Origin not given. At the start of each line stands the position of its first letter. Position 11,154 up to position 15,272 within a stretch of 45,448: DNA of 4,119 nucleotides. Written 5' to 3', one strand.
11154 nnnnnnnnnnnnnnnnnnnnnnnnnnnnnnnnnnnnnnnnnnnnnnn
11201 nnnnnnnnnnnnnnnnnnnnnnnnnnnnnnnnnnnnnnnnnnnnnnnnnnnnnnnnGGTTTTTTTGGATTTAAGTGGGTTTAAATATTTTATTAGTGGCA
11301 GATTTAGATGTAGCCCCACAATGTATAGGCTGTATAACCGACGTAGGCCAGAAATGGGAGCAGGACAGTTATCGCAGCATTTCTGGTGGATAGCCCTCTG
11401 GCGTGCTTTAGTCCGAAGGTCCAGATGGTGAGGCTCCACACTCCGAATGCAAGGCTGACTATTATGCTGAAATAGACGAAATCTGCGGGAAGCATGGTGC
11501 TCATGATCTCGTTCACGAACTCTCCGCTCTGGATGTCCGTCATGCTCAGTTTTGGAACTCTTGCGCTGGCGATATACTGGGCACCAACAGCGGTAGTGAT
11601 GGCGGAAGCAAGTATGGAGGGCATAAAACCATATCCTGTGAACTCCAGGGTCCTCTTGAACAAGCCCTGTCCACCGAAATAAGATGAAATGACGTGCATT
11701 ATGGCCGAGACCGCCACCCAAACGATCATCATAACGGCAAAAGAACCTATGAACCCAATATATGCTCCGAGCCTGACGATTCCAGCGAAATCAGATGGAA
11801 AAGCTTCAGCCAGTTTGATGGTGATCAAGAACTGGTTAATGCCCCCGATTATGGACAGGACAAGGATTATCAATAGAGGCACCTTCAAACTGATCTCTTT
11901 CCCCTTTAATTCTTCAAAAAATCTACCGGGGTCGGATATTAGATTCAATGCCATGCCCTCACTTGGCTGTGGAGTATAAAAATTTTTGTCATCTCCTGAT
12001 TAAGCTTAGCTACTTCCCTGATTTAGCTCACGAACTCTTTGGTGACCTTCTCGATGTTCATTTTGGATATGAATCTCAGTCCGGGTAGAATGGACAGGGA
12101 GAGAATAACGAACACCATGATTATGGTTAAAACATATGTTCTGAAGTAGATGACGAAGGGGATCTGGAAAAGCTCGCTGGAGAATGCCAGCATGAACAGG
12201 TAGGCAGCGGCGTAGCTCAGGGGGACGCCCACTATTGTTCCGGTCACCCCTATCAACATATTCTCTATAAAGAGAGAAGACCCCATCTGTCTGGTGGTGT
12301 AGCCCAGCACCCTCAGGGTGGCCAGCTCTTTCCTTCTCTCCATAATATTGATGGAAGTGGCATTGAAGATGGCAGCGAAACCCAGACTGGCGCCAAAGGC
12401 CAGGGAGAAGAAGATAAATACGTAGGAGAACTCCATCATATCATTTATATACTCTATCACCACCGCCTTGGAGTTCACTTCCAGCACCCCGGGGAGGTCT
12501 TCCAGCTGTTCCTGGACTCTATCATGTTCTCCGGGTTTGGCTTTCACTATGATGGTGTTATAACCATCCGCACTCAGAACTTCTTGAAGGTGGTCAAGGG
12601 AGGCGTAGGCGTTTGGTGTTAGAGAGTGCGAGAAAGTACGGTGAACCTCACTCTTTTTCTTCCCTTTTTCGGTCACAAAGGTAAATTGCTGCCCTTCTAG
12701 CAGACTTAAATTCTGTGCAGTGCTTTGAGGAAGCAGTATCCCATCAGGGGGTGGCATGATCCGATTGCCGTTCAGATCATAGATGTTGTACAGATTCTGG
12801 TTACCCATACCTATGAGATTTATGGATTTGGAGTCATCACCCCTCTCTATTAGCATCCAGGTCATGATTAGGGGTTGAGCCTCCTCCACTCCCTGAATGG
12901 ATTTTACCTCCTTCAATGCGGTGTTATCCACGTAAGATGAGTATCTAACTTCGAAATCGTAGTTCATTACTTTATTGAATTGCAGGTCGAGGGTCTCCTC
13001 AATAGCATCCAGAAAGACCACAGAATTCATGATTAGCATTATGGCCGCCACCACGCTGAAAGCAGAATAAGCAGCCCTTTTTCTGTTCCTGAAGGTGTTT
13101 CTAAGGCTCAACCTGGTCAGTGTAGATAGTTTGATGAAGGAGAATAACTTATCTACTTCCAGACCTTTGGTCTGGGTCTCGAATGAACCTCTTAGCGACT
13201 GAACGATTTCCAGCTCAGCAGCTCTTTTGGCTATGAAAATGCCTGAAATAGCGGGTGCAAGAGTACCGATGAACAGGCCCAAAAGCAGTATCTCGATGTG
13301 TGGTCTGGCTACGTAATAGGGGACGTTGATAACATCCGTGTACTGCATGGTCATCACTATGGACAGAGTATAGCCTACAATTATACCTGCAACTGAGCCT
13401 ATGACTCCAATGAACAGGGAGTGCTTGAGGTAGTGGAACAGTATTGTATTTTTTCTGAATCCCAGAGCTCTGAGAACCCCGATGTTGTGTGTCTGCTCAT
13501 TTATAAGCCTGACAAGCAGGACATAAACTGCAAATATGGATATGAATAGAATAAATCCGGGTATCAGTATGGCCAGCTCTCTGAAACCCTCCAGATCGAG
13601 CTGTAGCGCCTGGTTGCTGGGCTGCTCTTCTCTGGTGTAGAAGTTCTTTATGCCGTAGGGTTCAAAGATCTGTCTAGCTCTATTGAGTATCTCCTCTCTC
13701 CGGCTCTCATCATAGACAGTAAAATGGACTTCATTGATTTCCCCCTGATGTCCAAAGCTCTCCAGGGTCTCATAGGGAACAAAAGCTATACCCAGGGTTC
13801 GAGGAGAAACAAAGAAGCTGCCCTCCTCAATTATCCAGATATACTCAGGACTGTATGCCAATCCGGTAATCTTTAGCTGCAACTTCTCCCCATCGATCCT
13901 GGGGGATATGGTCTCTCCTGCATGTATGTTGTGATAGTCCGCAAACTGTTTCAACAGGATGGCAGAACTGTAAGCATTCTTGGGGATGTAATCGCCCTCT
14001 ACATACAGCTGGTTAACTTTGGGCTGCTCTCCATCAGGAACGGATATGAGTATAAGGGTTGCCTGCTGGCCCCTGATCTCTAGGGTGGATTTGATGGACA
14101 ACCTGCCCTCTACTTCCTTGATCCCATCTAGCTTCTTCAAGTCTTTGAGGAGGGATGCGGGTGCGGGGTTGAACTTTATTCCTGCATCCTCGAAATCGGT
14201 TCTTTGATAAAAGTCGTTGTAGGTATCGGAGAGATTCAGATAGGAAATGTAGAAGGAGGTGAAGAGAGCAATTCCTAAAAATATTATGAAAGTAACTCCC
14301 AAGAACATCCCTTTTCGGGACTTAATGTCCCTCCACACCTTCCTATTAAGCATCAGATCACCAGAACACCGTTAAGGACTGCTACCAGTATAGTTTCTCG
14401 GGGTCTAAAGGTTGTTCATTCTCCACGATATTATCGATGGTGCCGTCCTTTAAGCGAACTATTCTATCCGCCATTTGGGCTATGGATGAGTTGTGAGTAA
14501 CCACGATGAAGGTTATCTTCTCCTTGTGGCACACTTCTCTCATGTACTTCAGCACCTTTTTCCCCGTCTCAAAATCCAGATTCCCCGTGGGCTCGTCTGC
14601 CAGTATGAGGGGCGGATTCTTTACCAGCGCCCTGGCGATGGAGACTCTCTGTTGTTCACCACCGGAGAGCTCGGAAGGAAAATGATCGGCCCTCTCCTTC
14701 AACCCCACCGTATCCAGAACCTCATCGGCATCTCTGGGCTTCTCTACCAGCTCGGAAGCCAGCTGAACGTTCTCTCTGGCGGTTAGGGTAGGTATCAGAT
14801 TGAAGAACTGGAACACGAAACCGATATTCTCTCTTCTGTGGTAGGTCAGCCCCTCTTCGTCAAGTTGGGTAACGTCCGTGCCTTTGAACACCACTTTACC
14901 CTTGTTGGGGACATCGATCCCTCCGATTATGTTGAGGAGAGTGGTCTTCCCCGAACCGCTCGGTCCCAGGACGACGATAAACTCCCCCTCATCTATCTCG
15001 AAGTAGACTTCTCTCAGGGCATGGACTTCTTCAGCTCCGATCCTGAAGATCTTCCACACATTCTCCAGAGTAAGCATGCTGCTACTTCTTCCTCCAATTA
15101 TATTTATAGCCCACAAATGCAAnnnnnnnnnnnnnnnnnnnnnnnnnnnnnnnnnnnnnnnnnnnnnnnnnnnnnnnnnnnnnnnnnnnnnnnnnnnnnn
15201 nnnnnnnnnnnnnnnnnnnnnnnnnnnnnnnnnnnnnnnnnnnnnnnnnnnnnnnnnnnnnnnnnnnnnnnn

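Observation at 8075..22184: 14-kb same-strand super-cluster: three exporters, each preceded by its own CARDB/COG1361-repeat anchored protein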

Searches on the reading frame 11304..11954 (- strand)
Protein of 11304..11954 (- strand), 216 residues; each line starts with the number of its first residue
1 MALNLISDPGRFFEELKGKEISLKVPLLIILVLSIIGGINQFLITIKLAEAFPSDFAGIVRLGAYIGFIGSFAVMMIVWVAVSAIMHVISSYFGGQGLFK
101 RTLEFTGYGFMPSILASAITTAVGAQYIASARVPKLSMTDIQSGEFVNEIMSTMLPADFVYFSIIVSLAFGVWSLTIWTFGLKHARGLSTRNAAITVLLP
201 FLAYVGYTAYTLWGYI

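Call 4: search_protein_families(library=pfam, proteins=[window:11304-11954:-], max_evalue=0.01)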
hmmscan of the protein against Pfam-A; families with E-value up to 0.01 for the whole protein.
window:11304-11954:- (216 aa): 1 family
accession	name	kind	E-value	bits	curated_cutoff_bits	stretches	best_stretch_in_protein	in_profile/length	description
PF04893.22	Yip1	-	3.4e-25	89.3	28.6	1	4-204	2-166/173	Yip1 domain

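Call 5: search_protein_families(library=ncbifam, proteins=[window:11304-11954:-], max_evalue=0.01)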
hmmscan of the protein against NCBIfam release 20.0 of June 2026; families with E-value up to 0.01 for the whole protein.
window:11304-11954:- (216 aa): 1 family
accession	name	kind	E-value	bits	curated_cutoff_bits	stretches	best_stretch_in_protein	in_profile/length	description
NF052650.1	YknW_fam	equivalog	3.3e-09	36.6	110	1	4-205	19-211/213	YknW family membrane protein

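Call 90: search_protein_families(library=padloc, proteins=[window:11304-11954:-], max_evalue=0.001)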
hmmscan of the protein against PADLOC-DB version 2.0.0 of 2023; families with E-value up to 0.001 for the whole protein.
window:11304-11954:- (216 aa): 0 families

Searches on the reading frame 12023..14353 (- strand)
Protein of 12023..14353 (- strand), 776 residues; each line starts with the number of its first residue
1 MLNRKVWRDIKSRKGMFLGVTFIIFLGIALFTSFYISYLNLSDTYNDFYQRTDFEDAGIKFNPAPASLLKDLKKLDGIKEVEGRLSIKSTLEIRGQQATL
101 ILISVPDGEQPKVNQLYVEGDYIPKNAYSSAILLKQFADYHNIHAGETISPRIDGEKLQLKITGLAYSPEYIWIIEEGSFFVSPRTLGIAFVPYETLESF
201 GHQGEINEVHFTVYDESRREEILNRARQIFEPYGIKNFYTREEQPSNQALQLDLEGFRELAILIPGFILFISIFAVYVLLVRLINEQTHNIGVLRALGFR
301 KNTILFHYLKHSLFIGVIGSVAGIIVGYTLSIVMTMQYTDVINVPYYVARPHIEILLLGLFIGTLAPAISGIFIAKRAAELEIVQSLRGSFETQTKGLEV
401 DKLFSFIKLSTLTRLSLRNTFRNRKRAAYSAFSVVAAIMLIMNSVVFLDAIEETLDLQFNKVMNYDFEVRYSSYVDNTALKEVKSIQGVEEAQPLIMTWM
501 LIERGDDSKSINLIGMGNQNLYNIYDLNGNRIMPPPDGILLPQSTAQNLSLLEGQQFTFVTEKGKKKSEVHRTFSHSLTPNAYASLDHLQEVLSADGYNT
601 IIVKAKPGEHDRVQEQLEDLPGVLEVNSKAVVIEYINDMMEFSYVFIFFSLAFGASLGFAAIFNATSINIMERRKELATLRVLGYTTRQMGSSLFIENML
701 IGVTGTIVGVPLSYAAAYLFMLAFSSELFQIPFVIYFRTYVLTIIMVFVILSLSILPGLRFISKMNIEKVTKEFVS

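Call 4: search_protein_families(library=pfam, proteins=[window:12023-14353:-], max_evalue=0.01)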
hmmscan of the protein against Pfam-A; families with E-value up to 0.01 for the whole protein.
window:12023-14353:- (776 aa): 1 family
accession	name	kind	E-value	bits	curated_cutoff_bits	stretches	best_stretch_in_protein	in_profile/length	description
PF02687.27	FtsX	-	3.8e-35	121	25.5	2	649-767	2-120/120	FtsX-like permease C-terminal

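Call 5: search_protein_families(library=ncbifam, proteins=[window:12023-14353:-], max_evalue=0.01)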
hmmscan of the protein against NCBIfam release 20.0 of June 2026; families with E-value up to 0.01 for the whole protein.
window:12023-14353:- (776 aa): 10 families
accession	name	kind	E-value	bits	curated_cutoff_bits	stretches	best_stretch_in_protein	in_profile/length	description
TIGR02212.1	lolCE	equivalog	8.3e-18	64.5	362.45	1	188-335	199-343/411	lipoprotein-releasing ABC transporter permease subunit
TIGR03434.1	ADOP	subfamily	1.3e-11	43.4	622.3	2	264-397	277-409/803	ADOP family duplicated permease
NF008357.0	PRK11146.1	exception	6.4e-09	35.1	439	1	269-336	280-347/414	lipoprotein-releasing ABC transporter permease subunit LolE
NF038347.1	FtsX_Gpos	exception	1.3e-08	34.6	225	1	600-753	123-280/296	permease-like cell division protein FtsX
NF007826.0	PRK10535.1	equivalog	5.8e-07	28.2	966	1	178-387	441-645/648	macrolide ABC transporter ATP-binding protein/permease MacB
TIGR02213.1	lolE_release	exception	9.7e-07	28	540.35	1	259-336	267-344/411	lipoprotein-releasing ABC transporter permease subunit LolE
NF041854.1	ABC_perm_YbbP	equivalog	2.4e-06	25.7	999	1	533-761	573-798/806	putative ABC transporter permease subunit YbbP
TIGR00439.2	FtsX_Gneg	equivalog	6.8e-06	25.5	255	1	606-756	129-277/292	permease-like cell division protein FtsX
NF038346.1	FtsX_actino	exception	1.5e-05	24.5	250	1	601-755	135-295/308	permease-like cell division protein FtsX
NF008076.0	PRK10814.1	exception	0.00052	19.1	473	0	661-713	281-333/399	lipoprotein-releasing ABC transporter permease subunit LolC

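Call 90: search_protein_families(library=padloc, proteins=[window:12023-14353:-], max_evalue=0.001)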
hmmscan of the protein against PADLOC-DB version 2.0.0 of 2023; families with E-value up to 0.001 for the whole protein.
window:12023-14353:- (776 aa): 0 families

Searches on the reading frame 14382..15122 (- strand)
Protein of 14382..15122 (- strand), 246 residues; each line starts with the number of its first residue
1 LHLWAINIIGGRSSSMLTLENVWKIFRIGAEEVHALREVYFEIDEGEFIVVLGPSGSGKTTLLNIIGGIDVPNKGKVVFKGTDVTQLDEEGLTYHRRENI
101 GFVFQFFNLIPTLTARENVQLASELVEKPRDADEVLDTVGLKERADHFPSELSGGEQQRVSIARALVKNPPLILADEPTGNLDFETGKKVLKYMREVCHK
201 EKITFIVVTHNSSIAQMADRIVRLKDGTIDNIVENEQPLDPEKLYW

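Call 4: search_protein_families(library=pfam, proteins=[window:14382-15122:-], max_evalue=0.01)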
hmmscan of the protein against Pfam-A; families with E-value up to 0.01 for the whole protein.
window:14382-15122:- (246 aa): 14 families
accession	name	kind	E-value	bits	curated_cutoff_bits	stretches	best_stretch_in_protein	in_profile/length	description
PF00005.33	ABC_tran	-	9.7e-37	127.1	25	1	36-179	1-136/137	ABC transporter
PF02463.25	SMC_N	-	1.1e-09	38.5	40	1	130-225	121-212/220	RecF/RecN/SMC N terminal domain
PF13304.12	AAA_21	-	1.4e-05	25.8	27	0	48-70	1-26/304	AAA domain, putative AbiEii toxin, Type IV TA system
PF13191.12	AAA_16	-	0.00035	21.5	32.6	1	31-67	7-45/167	AAA ATPase domain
PF03266.21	NTPase_1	-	0.00076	19.8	23.9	0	161-235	87-158/168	NTPase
PF03193.22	RsgA_GTPase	-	0.0012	19.1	30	1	24-68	85-128/174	RsgA GTPase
PF01637.24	ATPase_2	-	0.0013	19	33.2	1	40-66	14-40/225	ATPase domain predominantly from Archaea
PF20720.3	nSTAND3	-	0.0013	18.9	27.2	0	35-65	6-36/155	Novel STAND NTPase 3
PF13555.12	AAA_29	-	0.0019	18.4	27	1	40-66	16-42/61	P-loop containing region of AAA domain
PF00350.29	Dynamin_N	-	0.003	18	27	1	49-220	1-149/168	Dynamin family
PF25199.1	nSTAND_NTPase5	-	0.005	17.1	34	0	44-64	39-59/145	Novel STAND NTPase 5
PF01695.23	IstB_IS21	-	0.0071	16.3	24.1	0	31-78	78-123/238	IstB-like ATP binding protein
PF13401.12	AAA_22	-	0.0084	16.9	27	0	46-64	5-23/130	AAA domain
PF13476.12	AAA_23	-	0.0086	17.2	27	0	39-66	15-39/201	AAA domain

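Call 5: search_protein_families(library=ncbifam, proteins=[window:14382-15122:-], max_evalue=0.01)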
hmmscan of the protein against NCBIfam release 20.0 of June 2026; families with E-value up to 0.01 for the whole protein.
window:14382-15122:- (246 aa): 199 families (the best 25 are shown)
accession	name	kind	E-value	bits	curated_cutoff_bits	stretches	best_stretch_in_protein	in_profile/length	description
TIGR02211.1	LolD_lipo_ex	equivalog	1.6e-64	217.5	307.75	1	16-230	1-220/221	lipoprotein-releasing ABC transporter ATP-binding protein LolD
TIGR02982.1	heterocyst_DevA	subfamily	1.5e-61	207.8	295.8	1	17-229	2-219/220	ABC exporter ATP-binding subunit, DevA family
NF038007.1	ABC_ATP_DarD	equivalog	1.2e-58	198.1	375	1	16-228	1-217/218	darobactin export ABC transporter ATP-binding protein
NF008639.0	PRK11629.1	equivalog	1.7e-58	197.8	360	1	15-230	5-225/234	lipoprotein-releasing ABC transporter ATP-binding protein LolD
TIGR02673.1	FtsE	equivalog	2e-58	197.6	264.85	1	16-227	1-213/214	cell division ATP-binding protein FtsE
TIGR03608.1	L_ocin_972_ABC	subfamily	3.9e-57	193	254.85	1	31-224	9-206/206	putative bacteriocin export ABC transporter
NF007826.0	PRK10535.1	equivalog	5.1e-57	193.6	966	1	15-229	3-221/648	macrolide ABC transporter ATP-binding protein/permease MacB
NF007879.0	PRK10584.1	equivalog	2.4e-55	187.8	336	1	18-230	8-225/228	putative ABC transporter ATP-binding protein YbbA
NF040933.2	ABC_arch_GlcV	equivalog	2.9e-55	187.6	450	1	17-236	3-227/357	glucose ABC transporter ATP-binding protein GlcV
TIGR02315.1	ABC_phnC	equivalog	7e-53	179.5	266.1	1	16-229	1-224/243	phosphonate ABC transporter ATP-binding protein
TIGR03265.1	PhnT2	equivalog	5.4e-51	173.9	457.7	1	16-232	4-216/353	putative 2-aminoethylphosphonate ABC transporter ATP-binding protein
NF007027.0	PRK09493.1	equivalog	4.1e-49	167.1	379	1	17-231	2-216/240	glutamine ABC transporter ATP-binding protein GlnQ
TIGR00968.1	3a0106s01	subfamily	3.9e-48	164.1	342.75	1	32-236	12-216/237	sulfate ABC transporter ATP-binding protein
TIGR02314.1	ABC_MetN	equivalog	4.8e-47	160.6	499.7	1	16-226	1-216/343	methionine ABC transporter ATP-binding protein MetN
NF040840.2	tungstate_WtpC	equivalog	8.5e-47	160.1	440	1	34-234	14-214/347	tungstate ABC transporter ATP-binding protein WtpC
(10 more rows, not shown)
